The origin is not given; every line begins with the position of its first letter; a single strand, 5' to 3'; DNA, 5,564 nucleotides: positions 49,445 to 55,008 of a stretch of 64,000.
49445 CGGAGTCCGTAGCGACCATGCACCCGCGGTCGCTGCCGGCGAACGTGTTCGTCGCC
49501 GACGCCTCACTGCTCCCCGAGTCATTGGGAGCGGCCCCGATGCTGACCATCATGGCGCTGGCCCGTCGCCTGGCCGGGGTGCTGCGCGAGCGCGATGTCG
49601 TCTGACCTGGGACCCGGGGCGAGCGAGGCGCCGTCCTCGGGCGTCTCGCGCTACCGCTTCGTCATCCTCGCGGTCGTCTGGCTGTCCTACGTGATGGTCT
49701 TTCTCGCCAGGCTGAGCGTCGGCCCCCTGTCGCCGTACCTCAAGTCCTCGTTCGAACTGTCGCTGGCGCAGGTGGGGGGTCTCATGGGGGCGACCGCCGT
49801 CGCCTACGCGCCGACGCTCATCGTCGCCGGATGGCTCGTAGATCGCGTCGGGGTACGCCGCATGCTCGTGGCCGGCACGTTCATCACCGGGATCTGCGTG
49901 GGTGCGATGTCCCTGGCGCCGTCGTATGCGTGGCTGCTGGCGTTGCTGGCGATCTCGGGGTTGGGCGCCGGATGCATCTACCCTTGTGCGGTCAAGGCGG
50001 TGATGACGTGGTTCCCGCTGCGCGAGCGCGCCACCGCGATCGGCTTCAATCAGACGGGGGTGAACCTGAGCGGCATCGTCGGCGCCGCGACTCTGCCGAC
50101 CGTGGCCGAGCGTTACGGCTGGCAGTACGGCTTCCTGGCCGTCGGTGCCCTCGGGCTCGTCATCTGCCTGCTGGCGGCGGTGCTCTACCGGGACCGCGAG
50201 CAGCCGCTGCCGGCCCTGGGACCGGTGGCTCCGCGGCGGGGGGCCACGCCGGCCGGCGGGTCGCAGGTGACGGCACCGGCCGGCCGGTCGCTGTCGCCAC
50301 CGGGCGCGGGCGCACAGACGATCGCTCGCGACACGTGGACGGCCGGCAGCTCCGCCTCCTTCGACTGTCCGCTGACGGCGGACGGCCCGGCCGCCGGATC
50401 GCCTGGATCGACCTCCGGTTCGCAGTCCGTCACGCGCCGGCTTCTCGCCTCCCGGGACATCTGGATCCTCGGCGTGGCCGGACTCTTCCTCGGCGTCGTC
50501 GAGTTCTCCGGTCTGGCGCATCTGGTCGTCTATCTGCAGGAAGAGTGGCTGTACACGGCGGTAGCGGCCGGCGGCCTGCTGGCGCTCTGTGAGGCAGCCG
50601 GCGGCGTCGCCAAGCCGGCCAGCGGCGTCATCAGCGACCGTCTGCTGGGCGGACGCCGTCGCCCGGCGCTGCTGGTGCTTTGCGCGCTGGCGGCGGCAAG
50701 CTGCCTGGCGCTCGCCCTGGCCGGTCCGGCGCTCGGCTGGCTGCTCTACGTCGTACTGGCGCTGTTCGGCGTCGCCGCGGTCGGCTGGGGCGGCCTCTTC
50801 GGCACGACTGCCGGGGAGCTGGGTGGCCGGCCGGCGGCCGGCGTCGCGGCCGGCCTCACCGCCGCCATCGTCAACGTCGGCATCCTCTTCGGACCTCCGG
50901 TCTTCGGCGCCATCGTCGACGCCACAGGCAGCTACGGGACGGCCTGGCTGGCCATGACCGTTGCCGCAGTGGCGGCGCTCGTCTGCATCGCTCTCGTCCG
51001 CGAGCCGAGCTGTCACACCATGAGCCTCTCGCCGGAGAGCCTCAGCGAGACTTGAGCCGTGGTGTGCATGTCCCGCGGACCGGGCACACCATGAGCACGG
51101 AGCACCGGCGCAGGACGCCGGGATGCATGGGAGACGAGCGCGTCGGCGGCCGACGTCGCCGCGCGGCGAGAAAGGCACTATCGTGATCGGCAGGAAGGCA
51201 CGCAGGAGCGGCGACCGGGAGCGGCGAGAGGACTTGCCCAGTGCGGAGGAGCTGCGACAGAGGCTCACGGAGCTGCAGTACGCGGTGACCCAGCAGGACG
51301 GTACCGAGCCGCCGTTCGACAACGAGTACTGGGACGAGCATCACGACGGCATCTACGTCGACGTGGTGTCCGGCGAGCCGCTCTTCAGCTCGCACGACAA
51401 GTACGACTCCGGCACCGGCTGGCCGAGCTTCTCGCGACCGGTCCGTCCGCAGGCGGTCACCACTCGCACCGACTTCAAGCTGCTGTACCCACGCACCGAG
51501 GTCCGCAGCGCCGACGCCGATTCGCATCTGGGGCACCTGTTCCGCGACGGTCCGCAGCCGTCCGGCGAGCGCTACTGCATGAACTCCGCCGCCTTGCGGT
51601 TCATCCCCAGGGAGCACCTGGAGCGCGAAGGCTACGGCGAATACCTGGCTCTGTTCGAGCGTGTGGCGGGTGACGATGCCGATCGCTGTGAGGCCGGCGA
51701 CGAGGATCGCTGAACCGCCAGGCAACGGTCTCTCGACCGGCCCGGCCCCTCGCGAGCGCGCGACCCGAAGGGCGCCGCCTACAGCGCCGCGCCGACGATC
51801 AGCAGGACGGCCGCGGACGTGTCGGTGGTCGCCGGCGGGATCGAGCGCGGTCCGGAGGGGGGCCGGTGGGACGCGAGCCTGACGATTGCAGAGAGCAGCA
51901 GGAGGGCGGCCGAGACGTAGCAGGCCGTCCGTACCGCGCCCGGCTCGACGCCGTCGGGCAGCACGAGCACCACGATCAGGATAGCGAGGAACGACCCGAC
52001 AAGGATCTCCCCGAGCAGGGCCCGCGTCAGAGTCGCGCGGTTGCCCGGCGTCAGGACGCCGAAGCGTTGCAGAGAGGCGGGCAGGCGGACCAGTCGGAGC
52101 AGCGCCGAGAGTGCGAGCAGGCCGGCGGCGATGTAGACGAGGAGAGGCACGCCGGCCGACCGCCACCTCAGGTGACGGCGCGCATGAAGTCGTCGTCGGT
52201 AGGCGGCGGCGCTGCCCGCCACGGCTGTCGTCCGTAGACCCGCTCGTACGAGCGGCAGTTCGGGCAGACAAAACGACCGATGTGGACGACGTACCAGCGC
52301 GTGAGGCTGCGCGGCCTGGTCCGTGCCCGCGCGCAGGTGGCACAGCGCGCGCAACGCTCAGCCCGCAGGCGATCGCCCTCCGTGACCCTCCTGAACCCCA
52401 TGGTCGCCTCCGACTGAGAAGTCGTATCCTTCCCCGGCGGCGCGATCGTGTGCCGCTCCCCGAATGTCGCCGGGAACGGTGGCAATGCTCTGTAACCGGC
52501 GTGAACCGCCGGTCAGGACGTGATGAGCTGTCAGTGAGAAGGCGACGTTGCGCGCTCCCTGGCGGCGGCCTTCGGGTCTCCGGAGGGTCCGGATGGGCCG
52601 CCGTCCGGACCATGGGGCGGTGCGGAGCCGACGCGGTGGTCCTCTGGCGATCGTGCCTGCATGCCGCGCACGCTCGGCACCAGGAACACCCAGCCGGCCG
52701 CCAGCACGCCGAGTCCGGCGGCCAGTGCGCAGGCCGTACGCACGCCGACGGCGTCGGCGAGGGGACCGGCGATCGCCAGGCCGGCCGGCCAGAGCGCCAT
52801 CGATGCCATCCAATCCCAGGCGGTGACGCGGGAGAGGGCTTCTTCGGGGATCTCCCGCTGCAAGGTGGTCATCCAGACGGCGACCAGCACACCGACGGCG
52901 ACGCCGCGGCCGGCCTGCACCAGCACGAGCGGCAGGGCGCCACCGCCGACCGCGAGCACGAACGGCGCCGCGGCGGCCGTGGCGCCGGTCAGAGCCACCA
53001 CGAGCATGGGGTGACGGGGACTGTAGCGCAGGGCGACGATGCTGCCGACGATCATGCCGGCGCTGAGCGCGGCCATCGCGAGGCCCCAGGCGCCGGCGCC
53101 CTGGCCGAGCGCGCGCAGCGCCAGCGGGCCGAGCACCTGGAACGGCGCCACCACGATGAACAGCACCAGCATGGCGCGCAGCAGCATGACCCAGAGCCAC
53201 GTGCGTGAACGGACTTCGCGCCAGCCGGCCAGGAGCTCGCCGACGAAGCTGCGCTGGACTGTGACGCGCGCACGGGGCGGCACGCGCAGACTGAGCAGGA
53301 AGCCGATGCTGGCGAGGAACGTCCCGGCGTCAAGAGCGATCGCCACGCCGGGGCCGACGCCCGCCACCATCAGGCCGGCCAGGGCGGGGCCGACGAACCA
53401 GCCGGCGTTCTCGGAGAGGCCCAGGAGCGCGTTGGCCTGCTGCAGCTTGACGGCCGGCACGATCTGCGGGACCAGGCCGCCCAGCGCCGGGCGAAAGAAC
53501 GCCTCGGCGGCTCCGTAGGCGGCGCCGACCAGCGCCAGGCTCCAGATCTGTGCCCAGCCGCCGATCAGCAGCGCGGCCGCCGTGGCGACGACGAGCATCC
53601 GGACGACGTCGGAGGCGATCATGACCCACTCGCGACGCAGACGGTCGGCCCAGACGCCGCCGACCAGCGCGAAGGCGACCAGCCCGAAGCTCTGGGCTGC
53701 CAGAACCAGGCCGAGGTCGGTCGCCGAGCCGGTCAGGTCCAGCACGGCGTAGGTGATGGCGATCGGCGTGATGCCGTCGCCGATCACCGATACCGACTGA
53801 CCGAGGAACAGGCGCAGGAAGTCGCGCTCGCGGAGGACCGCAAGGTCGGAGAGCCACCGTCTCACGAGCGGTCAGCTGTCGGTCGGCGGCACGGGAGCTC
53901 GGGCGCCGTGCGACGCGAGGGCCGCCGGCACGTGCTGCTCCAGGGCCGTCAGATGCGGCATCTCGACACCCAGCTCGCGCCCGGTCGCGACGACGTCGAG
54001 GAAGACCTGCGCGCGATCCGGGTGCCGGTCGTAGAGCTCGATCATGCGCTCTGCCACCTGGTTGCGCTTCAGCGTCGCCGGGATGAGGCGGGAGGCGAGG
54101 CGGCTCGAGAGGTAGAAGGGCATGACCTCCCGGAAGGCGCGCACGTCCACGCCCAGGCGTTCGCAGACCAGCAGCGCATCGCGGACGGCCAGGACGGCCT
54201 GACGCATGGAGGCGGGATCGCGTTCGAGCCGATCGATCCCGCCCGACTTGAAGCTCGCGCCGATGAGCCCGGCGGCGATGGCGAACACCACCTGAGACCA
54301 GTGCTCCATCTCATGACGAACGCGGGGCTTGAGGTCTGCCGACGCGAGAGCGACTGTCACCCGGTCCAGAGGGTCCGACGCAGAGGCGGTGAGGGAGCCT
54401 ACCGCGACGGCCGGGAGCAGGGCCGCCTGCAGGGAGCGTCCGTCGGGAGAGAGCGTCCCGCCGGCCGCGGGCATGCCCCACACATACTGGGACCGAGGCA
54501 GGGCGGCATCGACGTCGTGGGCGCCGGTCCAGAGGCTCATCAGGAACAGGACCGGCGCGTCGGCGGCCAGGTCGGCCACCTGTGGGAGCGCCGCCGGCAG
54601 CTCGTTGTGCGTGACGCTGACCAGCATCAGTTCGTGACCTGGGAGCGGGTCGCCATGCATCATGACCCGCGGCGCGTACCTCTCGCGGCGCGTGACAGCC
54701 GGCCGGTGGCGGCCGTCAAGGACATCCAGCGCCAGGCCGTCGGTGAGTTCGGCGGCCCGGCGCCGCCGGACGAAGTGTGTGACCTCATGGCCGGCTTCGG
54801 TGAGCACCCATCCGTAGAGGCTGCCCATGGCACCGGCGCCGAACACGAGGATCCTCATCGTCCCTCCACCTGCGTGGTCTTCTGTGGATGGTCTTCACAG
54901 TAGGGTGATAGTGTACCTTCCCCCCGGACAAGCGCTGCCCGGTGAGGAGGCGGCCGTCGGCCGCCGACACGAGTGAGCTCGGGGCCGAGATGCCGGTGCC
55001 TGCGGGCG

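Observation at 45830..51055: Compact operon: membrane-anchored radical-SAM/SPASM enzyme, Cys-domain + GMC-type flavoprotein, MFS transporter, bracketed by msrA and msrB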

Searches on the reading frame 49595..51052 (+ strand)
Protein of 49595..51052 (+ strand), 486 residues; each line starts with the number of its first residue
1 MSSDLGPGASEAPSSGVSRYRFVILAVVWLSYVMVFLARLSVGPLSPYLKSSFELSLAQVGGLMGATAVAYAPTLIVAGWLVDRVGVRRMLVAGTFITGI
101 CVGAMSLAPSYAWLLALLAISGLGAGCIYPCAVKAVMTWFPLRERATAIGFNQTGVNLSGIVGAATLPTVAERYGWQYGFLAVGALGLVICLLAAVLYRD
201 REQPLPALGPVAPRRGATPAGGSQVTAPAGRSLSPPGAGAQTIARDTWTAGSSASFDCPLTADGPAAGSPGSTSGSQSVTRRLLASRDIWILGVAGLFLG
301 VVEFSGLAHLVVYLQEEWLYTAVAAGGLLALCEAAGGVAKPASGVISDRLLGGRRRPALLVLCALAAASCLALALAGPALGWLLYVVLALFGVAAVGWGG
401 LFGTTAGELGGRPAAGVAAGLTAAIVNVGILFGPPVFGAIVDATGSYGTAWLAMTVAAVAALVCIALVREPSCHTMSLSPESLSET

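Call 4: search_protein_families(library=pfam, proteins=[window:49595-51052:+], max_evalue=0.01)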
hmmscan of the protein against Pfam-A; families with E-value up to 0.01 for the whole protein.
window:49595-51052:+ (486 aa): 3 families
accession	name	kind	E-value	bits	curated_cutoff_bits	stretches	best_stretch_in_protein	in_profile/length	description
PF07690.21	MFS_1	-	6.4e-51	173.7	33.4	2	28-426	1-339/347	Major Facilitator Superfamily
PF12832.13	MFS_1_like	-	5.5e-07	29.4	25.2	1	32-163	218-354/373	MFS_1 like family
PF00083.30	Sugar_tr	-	2.7e-05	23.7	22.3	1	56-192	44-186/452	Sugar (and other) transporter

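Call 5: search_protein_families(library=ncbifam, proteins=[window:49595-51052:+], max_evalue=0.01)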
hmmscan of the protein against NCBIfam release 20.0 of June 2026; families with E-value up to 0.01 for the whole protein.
window:49595-51052:+ (486 aa): 42 families (the best 25 are shown)
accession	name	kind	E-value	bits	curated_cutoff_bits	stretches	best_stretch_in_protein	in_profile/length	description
TIGR00881.1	2A0104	subfamily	6.8e-40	137.3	407.75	2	29-203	1-176/379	phosphoglycerate transporter protein PgtP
TIGR00893.1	2A0114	subfamily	1.7e-34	119.5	395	2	30-203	1-174/399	D-galactonate transporter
NF049980.1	SfMCT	equivalog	4.4e-22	78.3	320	2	49-204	28-183/378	L-lactate MFS transporter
NF008661.1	PRK11663.1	subfamily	1.1e-21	77.4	564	2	19-204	26-209/439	MFS transporter family glucose-6-phosphate receptor UhpC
TIGR00886.1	2A0108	subfamily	1.3e-18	67.3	311.7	1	25-429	3-367/368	NarK family nitrate/nitrite MFS transporter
TIGR00712.1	glpT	equivalog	4.5e-18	65.5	632.55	2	17-204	23-214/440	glycerol-3-phosphate transporter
TIGR04259.1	oxa_formateAnti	equivalog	8.4e-17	61.1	335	1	48-203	28-183/405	oxalate/formate MFS antiporter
TIGR00895.1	2A0115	subfamily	2.4e-16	59.7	418.55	1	16-194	10-188/398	aromatic acid/H+ symport family MFS transporter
NF008433.0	PRK11273.1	equivalog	3.5e-15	56.1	748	2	17-204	23-214/452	glycerol-3-phosphate transporter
NF047787.1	PhglyTportPgtP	equivalog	3.8e-15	55.6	750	2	17-197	23-205/451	phosphoglycerate transporter PgtP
TIGR00890.1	2A0111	subfamily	7.7e-14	51.4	374.85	1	24-202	4-181/377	oxalate/formate antiport family MFS transporter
TIGR00894.1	2A0114euk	subfamily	1.5e-12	46.8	626.45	1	50-201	68-222/465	Na(+)-dependent inorganic phosphate cotransporter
NF038077.1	MFS_export_MxcK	equivalog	1.7e-12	47.1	525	1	14-194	5-183/405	myxochelin export MFS transporter MxcK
NF008586.0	PRK11551.1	equivalog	7.3e-12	45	410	1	32-202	24-194/406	3-(3-hydroxy-phenyl)propionate transporter MhpT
TIGR00711.1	efflux_EmrB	subfamily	2.1e-11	43.2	230.2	1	26-201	5-180/485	DHA2 family efflux MFS transporter permease subunit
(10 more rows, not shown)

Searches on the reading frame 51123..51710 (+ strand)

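Call 4: search_protein_families(library=pfam, proteins=[window:51123-51710:+], max_evalue=0.01)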
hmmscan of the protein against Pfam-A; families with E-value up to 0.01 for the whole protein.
window:51123-51710:+ (196 aa): 1 family
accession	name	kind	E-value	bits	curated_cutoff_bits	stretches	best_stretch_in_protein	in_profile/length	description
PF01641.26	SelR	-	1.4e-46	157.6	24.9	1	48-162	1-116/116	SelR domain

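Call 5: search_protein_families(library=ncbifam, proteins=[window:51123-51710:+], max_evalue=0.01)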
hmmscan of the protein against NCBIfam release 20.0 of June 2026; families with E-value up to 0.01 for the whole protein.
window:51123-51710:+ (196 aa): 4 families
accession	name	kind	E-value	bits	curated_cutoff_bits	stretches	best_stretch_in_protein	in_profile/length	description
TIGR00357.1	TIGR00357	equivalog_domain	9e-58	194.1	113.05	1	39-171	2-134/134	peptide-methionine (R)-S-oxide reductase MsrB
NF010625.0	PRK14018.1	equivalog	8.5e-55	186.2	522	1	33-175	374-517/521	bifunctional peptide-methionine (S)-S-oxide reductase MsrA/peptide-methionine (R)-S-oxide reductase MsrB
NF004042.0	PRK05550.1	equivalog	1.8e-41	142.2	330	1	41-169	4-130/293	bifunctional methionine sulfoxide reductase B/A protein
NF004036.0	PRK05508.1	equivalog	9.3e-20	70.6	179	1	46-163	4-119/121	methionine-R-sulfoxide reductase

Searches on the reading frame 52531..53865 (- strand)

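Call 69: search_protein_families(library=pfam, proteins=[window:52531-53865:-], max_evalue=0.00001)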
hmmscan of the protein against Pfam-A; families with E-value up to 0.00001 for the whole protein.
window:52531-53865:- (444 aa): 2 families
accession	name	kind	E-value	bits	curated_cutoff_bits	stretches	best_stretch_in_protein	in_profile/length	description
PF07690.21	MFS_1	-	1.4e-30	106.9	33.4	1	19-356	1-340/347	Major Facilitator Superfamily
PF05977.19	MFS_3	-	2.4e-26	92.7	27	1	6-404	2-400/524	Transmembrane secretion effector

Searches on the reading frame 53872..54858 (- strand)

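Call 69: search_protein_families(library=pfam, proteins=[window:53872-54858:-], max_evalue=0.00001)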
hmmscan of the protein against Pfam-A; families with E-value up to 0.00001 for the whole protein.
window:53872-54858:- (328 aa): 1 family
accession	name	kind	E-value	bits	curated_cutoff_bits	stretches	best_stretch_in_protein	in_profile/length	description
PF02558.23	ApbA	-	3.8e-12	46.5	22.2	1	3-151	1-143/150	Ketopantoate reductase PanE/ApbA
